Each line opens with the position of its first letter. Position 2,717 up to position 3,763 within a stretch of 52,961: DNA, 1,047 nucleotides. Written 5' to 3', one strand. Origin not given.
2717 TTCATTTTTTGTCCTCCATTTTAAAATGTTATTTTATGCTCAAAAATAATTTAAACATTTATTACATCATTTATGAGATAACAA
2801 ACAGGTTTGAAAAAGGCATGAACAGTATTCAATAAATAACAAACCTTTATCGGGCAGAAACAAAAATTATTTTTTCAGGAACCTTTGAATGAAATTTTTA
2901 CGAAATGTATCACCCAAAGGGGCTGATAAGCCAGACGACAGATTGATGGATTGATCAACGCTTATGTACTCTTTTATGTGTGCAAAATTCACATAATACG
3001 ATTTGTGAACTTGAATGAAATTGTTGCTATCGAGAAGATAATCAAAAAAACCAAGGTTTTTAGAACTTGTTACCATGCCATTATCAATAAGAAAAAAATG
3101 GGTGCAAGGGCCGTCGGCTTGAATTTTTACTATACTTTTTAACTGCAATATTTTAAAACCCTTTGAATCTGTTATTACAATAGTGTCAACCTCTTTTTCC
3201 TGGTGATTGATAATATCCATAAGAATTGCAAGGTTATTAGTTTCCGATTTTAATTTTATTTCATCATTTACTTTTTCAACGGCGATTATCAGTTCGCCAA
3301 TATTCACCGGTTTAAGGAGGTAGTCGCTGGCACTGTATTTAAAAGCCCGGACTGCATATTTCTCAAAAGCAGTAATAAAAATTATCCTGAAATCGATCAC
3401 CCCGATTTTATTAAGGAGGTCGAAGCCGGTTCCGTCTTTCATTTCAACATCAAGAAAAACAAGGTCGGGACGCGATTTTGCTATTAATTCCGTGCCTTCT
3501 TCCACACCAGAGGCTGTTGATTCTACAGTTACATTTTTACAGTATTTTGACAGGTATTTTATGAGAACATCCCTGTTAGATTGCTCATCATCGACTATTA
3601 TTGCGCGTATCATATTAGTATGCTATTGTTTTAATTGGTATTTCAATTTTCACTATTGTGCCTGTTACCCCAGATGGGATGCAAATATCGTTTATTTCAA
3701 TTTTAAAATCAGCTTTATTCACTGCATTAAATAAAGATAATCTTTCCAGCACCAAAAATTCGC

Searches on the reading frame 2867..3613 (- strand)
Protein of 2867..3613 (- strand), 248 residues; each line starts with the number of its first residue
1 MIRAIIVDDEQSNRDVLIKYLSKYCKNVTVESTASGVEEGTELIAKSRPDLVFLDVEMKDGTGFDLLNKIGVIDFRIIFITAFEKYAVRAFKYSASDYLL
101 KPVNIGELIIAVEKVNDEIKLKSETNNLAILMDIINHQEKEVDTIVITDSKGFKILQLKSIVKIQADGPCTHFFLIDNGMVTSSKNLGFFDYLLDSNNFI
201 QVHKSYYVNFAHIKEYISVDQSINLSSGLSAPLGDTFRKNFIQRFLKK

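Call 52: search_protein_families(library=pfam, alignment_id=A5, max_evalue=0.00001)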
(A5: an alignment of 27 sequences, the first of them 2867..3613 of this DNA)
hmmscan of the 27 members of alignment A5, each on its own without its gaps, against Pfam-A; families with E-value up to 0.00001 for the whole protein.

A. member 1, window:2867-3613:- (248 aa): 2 families
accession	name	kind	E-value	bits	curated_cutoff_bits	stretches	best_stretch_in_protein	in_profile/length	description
PF00072.30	Response_reg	-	3.9e-20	72.5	30.2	1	5-112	2-110/111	Response regulator receiver domain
PF04397.21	LytTR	-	1.1e-08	35.7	22.6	1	154-243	4-95/98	LytTr DNA-binding domain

B. families by the number of members that match (of 27 scanned): 35 families (the first 25 are shown)
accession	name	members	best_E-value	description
PF02687.27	FtsX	3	4.5e-15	FtsX-like permease C-terminal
PF12704.14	MacB_PCD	2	2.6e-40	MacB-like periplasmic core domain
PF06723.19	MreB_Mbl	1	3.2e-123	MreB/Mbl protein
PF01808.24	AICARFT_IMPCHas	1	1.1e-104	AICARFT/IMPCHase bienzyme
PF02673.24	BacA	1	3.9e-80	Bacitracin resistance protein BacA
PF11028.14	TMEM260-like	1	1.2e-74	Protein O-mannosyl-transferase TMEM260-like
PF01923.23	Cob_adeno_trans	1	1.4e-55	Cobalamin adenosyltransferase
PF01509.24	TruB_N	1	9.4e-50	TruB family pseudouridylate synthase (N terminal domain)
PF01128.25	IspD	1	1.2e-49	2-C-methyl-D-erythritol 4-phosphate cytidylyltransferase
PF02075.23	RuvC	1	4.9e-46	Crossover junction endodeoxyribonuclease RuvC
PF02493.26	MORN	1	1.6e-43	MORN repeat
PF00005.33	ABC_tran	1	3.6e-35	ABC transporter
PF11297.13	DUF3098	1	4.9e-29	Protein of unknown function (DUF3098)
PF01734.28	Patatin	1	1.1e-26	Patatin-like phospholipase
PF00535.33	Glycos_transf_2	1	2.3e-24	Glycosyl transferase family 2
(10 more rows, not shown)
